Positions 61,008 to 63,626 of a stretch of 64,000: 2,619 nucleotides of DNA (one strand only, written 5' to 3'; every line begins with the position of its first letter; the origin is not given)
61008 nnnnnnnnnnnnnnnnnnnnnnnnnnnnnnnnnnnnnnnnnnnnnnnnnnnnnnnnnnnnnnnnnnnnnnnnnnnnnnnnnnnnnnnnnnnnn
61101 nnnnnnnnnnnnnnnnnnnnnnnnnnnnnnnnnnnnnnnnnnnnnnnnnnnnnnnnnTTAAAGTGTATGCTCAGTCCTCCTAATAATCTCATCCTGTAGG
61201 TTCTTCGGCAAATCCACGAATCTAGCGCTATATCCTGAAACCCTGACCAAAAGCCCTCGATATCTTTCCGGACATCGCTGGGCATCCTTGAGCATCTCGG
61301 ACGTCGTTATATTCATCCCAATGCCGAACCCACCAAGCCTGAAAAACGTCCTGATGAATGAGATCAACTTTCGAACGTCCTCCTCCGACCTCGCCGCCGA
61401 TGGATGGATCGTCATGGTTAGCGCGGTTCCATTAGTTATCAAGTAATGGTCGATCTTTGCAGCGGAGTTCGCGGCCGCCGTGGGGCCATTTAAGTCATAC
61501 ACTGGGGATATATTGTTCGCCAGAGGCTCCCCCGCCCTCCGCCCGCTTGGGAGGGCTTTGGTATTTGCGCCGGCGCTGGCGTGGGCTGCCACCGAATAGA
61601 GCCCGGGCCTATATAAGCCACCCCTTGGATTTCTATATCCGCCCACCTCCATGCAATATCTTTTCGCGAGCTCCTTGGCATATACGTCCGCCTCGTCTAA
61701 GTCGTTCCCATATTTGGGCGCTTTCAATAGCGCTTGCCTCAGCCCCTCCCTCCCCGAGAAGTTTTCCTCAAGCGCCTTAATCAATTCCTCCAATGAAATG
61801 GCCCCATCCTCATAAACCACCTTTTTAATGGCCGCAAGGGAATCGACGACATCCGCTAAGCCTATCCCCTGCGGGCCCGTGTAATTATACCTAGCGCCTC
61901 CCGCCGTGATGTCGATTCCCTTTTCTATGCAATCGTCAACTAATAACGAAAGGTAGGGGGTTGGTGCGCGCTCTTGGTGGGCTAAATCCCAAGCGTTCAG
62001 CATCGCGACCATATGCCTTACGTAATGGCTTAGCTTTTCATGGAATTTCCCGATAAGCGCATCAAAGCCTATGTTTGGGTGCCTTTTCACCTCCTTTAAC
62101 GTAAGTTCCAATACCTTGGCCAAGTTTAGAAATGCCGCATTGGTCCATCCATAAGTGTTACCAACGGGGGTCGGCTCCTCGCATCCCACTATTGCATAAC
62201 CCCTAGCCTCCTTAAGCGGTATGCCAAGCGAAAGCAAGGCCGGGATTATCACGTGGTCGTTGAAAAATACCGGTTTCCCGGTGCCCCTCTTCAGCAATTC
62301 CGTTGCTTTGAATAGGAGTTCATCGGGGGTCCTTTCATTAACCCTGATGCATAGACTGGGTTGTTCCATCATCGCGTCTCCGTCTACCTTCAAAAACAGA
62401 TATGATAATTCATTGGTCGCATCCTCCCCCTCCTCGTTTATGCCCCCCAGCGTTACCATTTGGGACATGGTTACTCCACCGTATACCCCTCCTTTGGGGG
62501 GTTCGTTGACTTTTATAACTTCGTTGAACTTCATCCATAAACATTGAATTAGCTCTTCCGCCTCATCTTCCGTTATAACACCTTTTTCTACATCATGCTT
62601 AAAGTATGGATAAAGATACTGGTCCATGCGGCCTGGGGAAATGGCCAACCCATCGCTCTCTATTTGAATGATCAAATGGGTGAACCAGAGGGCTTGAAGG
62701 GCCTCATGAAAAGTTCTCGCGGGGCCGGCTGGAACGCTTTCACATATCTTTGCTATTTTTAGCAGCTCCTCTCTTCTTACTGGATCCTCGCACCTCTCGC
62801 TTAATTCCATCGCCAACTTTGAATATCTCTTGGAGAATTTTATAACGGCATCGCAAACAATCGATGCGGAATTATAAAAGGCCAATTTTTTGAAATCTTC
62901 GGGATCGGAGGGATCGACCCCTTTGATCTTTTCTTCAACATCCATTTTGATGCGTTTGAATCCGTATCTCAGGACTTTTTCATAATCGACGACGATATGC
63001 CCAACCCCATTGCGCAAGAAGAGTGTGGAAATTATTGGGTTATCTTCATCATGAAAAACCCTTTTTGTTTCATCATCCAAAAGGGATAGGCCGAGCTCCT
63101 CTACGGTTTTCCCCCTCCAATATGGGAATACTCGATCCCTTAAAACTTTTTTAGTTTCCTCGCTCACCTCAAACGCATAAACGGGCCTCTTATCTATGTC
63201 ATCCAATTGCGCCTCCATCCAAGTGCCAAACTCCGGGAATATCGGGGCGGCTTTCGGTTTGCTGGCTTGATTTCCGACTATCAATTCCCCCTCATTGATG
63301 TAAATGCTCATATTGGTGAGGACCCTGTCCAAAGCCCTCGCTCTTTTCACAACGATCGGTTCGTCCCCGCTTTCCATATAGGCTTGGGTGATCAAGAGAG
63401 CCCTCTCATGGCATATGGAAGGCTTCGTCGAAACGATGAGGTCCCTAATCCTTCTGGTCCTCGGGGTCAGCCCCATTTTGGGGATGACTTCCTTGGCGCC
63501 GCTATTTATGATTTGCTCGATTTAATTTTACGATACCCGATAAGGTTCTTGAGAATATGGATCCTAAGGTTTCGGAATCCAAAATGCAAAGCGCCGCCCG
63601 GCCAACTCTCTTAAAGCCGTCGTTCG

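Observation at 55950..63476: Candidate new catabolic module: GRE + activase, altered Fe-S hydro-lyase, NRAMP-like permease, beta-hydroxyacid dehydrogenase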

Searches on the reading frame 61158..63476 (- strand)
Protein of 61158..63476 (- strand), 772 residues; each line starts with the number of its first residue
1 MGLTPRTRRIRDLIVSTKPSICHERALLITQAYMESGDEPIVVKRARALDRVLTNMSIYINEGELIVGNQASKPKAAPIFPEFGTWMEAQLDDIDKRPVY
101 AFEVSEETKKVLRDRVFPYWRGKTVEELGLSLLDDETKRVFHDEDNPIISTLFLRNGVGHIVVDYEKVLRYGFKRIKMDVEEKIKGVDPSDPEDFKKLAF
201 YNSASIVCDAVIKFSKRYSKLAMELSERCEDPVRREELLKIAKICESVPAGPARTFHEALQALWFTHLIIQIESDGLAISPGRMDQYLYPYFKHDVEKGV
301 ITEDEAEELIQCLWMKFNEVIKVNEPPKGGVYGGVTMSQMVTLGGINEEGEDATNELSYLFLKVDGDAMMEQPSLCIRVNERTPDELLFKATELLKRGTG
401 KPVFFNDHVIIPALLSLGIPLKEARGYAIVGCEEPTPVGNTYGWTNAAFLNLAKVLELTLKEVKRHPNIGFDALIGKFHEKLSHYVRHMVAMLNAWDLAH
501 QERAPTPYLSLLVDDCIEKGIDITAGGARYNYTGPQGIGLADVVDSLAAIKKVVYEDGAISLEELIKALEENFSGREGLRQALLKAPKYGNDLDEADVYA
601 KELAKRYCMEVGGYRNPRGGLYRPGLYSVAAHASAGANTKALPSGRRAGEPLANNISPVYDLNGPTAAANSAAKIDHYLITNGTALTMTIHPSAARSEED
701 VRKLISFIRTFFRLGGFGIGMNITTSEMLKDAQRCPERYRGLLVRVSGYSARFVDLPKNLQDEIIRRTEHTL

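Call 3: search_protein_families(library=pfam, proteins=[window:61158-63476:-])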
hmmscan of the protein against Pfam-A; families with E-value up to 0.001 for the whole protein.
window:61158-63476:- (772 aa): 2 families
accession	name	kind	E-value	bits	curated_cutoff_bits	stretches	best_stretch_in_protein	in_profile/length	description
PF02901.20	PFL-like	-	6.5e-211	702.8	24.3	1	4-634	2-645/647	Pyruvate formate lyase-like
PF01228.26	Gly_radical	-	1.1e-24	87.4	22.2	1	653-754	2-106/106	Glycine radical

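Call 4: search_protein_families(library=ncbifam, proteins=[window:61158-63476:-])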
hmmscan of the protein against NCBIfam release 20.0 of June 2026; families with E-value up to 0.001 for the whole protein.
window:61158-63476:- (772 aa): 12 families
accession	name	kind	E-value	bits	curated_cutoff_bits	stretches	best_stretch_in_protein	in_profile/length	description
TIGR01774.1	PFL2-3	subfamily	1.2e-239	797.7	678.2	1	4-772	3-786/786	formate C-acetyltransferase/glycerol dehydratase family glycyl radical enzyme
NF007437.0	PRK09983.1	equivalog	2.1e-194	647.8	1109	1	4-772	2-765/765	formate C-acetyltransferase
NF048009.1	SfplDhtHpfGKleb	equivalog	1.4e-183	612.2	1000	1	5-770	26-822/824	(2S)-3-sulfopropanediol dehydratase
NF043068.1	glycl_HYPD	equivalog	1.3e-177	592.3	1100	1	6-771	3-783/784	trans-4-hydroxy-L-proline dehydratase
NF048011.1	SfplDhtHpsGDes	equivalog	3.6e-171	571.3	1000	1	6-771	25-820/821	(2S)-3-sulfopropanediol dehydratase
TIGR04394.1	choline_CutC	equivalog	2.9e-150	502.3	1050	1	4-768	2-784/789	choline trimethylamine-lyase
NF033718.1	indole_decarb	equivalog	1.3e-127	427.2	1100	3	102-574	155-645/868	indoleacetate decarboxylase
NF033715.1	glycyl_HPDL_Lrg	equivalog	7.2e-102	341.7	1150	3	159-574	226-679/901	4-hydroxyphenylacetate decarboxylase large subunit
TIGR01255.1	pyr_form_ly_1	equivalog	8.4e-36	123.7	994.2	2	585-770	547-741/744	formate C-acetyltransferase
NF038360.1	rad_fix_GrcA3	exception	1e-16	60.7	158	1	697-771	2-76/78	autonomous glycyl radical cofactor GrcA3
NF008341.1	PRK11127.1-1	equivalog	2e-09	37.3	145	1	719-771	26-78/80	autonomous glycyl radical cofactor GrcA2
TIGR04365.1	spare_glycyl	equivalog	2.2e-08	34.4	170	1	715-768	68-121/126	autonomous glycyl radical cofactor GrcA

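Call 5: search_solved_structures(query=window:61158-63476:-, max_evalue=1e-20, show_alignments=2)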
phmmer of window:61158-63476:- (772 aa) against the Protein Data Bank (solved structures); distinct sequences matched with E-value up to 1e-20: 35.
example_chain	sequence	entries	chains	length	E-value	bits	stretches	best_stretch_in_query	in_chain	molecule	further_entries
1r8w_A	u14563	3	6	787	9.1e-213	712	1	4-771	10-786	glycerol dehydratase | B12-independent glycerol dehydratase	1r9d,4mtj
5i2a_A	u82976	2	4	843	2.1e-190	638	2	5-574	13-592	Diol-dehydratase | Diol dehydratase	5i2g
9rco_A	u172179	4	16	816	3.7e-184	617.4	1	4-770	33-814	Glycyl radical protein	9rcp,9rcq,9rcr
8yjo_A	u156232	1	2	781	7.4e-172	576.7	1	2-772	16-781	Probable dehydratase PflD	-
8id0_A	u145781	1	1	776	1.5e-165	555.8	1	4-772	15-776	formate C-acetyltransferase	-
2f3o_A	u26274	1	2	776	4.7e-162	544.3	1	15-768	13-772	pyruvate formate-lyase 2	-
9f3w_A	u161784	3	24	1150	2.5e-160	538.6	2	2-768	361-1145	Choline trimethylamine-lyase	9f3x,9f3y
6xs4_A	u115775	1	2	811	7.1e-144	484.2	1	13-772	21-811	Formate C-acetyltransferase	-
8id1_A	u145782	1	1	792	2.1e-143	482.6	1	5-771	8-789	Formate C-acetyltransferase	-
6vxc_A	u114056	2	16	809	6.3e-143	481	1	2-771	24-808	Trans-4-hydroxy-L-proline dehydratase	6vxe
8id7_A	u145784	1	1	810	2.2e-141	475.9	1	13-772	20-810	Probable dehydratase YbiW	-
8yjn_A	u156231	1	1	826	2.4e-141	475.8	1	13-772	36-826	Probable dehydratase YbiW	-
5ymr_B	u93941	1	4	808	6.2e-137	461.2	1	11-771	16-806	Formate acetyltransferase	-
7kq3_A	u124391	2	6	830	2.8e-132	445.8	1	14-770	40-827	Isethionate sulfite-lyase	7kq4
6lon_B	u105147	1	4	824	1.7e-129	436.6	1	6-771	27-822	PFL2/glycerol dehydratase family glycyl radical enzyme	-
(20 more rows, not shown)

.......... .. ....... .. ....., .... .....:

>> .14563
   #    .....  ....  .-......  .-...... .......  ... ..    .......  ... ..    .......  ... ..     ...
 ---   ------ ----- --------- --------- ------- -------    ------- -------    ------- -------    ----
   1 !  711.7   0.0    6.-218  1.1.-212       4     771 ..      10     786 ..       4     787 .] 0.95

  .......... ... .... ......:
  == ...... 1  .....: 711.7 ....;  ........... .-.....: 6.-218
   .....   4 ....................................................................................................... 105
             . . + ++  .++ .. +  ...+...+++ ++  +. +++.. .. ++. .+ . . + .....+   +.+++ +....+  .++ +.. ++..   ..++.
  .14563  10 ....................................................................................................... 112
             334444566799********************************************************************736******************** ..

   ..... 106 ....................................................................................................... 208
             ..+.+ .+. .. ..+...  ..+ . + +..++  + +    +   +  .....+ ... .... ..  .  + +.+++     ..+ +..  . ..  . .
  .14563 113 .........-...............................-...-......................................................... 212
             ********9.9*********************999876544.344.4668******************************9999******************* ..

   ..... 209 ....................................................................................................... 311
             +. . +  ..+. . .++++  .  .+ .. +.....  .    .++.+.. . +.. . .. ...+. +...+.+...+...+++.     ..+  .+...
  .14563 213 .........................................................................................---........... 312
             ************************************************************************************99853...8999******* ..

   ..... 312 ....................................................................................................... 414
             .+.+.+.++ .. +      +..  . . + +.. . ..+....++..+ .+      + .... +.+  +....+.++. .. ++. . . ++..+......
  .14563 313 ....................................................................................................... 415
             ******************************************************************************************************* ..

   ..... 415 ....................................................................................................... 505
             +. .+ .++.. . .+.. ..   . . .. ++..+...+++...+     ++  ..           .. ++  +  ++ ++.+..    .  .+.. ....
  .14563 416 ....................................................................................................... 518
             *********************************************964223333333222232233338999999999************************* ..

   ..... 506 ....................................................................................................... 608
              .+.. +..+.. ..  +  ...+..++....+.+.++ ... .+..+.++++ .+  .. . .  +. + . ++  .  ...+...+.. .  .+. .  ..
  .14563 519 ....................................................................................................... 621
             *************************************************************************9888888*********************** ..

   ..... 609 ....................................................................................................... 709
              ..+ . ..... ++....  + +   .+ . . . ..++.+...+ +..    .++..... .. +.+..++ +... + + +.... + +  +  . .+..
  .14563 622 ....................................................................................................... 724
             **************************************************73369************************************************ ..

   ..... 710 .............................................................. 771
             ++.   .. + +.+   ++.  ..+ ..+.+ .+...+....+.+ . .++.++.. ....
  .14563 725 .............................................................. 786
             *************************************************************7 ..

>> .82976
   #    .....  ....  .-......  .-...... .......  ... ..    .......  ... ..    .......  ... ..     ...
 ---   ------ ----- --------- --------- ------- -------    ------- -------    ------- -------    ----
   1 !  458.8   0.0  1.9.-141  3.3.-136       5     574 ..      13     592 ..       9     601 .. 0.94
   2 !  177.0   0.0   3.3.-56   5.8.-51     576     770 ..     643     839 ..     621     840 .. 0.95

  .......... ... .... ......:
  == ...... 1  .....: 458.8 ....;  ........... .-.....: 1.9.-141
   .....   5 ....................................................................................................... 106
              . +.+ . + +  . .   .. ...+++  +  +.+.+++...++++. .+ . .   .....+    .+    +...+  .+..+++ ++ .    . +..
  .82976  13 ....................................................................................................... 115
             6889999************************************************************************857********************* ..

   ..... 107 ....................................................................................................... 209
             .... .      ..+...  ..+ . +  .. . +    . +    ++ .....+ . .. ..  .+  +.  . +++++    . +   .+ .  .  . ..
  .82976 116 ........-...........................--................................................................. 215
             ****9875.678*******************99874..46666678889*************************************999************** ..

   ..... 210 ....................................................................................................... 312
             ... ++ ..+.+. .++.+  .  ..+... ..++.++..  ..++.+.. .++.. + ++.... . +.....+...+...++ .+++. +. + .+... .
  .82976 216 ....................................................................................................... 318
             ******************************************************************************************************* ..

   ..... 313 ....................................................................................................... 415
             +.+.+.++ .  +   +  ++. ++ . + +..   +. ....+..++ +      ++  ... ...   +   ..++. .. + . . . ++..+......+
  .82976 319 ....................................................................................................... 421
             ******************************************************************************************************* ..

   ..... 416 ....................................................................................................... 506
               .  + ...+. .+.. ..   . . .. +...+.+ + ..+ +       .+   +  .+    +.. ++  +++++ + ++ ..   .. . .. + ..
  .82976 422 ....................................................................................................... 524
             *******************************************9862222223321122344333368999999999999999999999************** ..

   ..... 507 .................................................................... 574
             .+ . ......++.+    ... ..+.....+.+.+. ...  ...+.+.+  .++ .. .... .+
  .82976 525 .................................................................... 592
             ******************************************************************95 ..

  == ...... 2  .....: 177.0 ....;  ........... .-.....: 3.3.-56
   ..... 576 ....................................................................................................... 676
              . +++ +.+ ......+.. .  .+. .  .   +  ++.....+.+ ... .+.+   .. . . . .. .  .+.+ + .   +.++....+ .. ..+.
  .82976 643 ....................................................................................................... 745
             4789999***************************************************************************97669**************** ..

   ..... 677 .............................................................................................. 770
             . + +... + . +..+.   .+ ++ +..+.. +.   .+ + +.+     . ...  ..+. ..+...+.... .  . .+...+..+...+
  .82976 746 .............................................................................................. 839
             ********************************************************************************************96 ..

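Call 6: find_homologous_proteins(query=window:61158-63476:-, max_evalue=1e-50)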
Query window:61158-63476:- (772 aa): 4623 proteins with E <= 1e-50 among 8000 candidates; the best 120 are listed.
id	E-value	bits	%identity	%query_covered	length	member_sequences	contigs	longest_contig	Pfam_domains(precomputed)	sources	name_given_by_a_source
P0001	0.0e+0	1758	99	100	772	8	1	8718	PF02901.21,PF01228.27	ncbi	ncbi:MAG: glycyl radical protein [Candidatus Bathyarchaeia archaeon]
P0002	0.0e+0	1631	92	100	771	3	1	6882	PF02901.21,PF01228.27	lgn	-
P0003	0.0e+0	1565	87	100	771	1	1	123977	PF02901.21,PF01228.27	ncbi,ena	-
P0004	0.0e+0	1528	84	100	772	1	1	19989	PF02901.21,PF01228.27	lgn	-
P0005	0.0e+0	1175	66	100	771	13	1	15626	PF02901.21,PF11230.14,PF01228.27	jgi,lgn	jgi:formate C-acetyltransferase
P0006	0.0e+0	1167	65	100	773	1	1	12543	PF02901.21,PF11230.14,PF01228.27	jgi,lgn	jgi:formate C-acetyltransferase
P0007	5.3e-256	870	53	100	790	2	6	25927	PF02901.21,PF01228.27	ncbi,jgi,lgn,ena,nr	ncbi:MAG: pflD [Peptococcaceae bacterium]|jgi:formate C-acetyltransferase|nr:pflD [Peptococcaceae ba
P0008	1.3e-251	855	51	100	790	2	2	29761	PF02901.21,PF01228.27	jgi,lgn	-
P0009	3.8e-250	851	51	100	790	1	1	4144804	PF02901.21,PF01228.27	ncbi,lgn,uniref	ncbi:Trans-4-hydroxy-L-proline dehydratase [Sporomusa carbonis]|uniref:glycyl radical protein n=1 Ta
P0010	8.3e-241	820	49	100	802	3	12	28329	PF02901.21,PF01228.27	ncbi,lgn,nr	ncbi:MAG: hypothetical protein PWQ67_2686 [Clostridia bacterium]|nr:hypothetical protein [Clostridia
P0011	1.3e-238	812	49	100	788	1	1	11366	PF02901.21,PF01228.27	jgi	-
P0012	1.5e-238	812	48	99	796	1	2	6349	PF02901.21,PF01228.27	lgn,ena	-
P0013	5.8e-238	810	48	99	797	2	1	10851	PF02901.21,PF01228.27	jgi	jgi:formate C-acetyltransferase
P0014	2.9e-236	805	47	99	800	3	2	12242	PF02901.21,PF01228.27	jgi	-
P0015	1.7e-235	802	48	99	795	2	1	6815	PF02901.21,PF01228.27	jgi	-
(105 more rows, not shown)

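Call 7: find_encoding_contigs(protein=P0003, flank=10000, max_places=3)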
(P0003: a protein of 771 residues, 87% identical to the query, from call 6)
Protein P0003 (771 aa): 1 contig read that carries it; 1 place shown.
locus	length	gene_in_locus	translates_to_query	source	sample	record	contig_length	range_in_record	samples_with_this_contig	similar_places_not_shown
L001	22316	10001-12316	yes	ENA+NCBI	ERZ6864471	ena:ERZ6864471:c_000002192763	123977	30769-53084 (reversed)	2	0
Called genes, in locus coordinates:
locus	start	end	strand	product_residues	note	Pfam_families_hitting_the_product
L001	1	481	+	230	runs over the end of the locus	PF00575:S1, PF07541:EIF_2_alpha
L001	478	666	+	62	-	PF04135:Nop10p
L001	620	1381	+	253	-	PF09754:PAC2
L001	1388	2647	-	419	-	PF01513:NAD_kinase, PF00781:DAGK_cat (weak), PF20143:NAD_kinase_C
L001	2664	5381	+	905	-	PF02516:STT3, PF16640:Big_3_5 (faint)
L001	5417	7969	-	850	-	PF00082:Peptidase_S8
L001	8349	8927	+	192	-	PF01988:VIT1 (weak)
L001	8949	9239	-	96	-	PF02680:DUF211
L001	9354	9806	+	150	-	PF00075:RNase_H (weak), PF13456:RVT_3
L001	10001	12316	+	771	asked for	PF02901:PFL-like, PF01228:Gly_radical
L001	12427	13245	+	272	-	PF12797:Fer4_2 (faint), PF13237:Fer4_10, PF12838:Fer4_7 (weak), PF13187:Fer4_9, PF25160:LdpA_Fe-S-bd (weak), PF00037:Fer4 (weak), PF12837:Fer4_6 (weak), PF04055:Radical_SAM, +2 more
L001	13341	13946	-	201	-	PF05683:Fumerase_C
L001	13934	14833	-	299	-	PF05681:Fumerase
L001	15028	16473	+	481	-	-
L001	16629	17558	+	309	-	PF02826:2-Hacid_dh_C (weak), PF03446:NAD_binding_2, PF14833:NAD_binding_11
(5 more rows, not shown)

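Call 8: find_encoding_contigs(protein=P0004, flank=10000, max_places=3)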
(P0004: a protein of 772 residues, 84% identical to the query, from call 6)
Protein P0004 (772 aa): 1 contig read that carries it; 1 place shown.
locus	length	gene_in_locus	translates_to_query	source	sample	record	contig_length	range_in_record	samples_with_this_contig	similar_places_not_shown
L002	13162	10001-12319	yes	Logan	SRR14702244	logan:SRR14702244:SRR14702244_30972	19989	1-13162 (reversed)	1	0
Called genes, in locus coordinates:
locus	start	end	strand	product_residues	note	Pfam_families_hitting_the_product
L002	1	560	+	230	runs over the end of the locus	PF00575:S1, PF07541:EIF_2_alpha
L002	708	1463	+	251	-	PF09754:PAC2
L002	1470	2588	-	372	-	PF01513:NAD_kinase, PF00781:DAGK_cat, PF20143:NAD_kinase_C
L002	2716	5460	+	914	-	PF02516:STT3, PF16640:Big_3_5 (faint)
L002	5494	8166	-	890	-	PF00082:Peptidase_S8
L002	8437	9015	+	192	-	PF01988:VIT1 (faint)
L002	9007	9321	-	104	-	PF02680:DUF211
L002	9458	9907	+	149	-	PF00075:RNase_H (weak), PF13456:RVT_3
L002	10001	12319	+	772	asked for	PF02901:PFL-like, PF01228:Gly_radical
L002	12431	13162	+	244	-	?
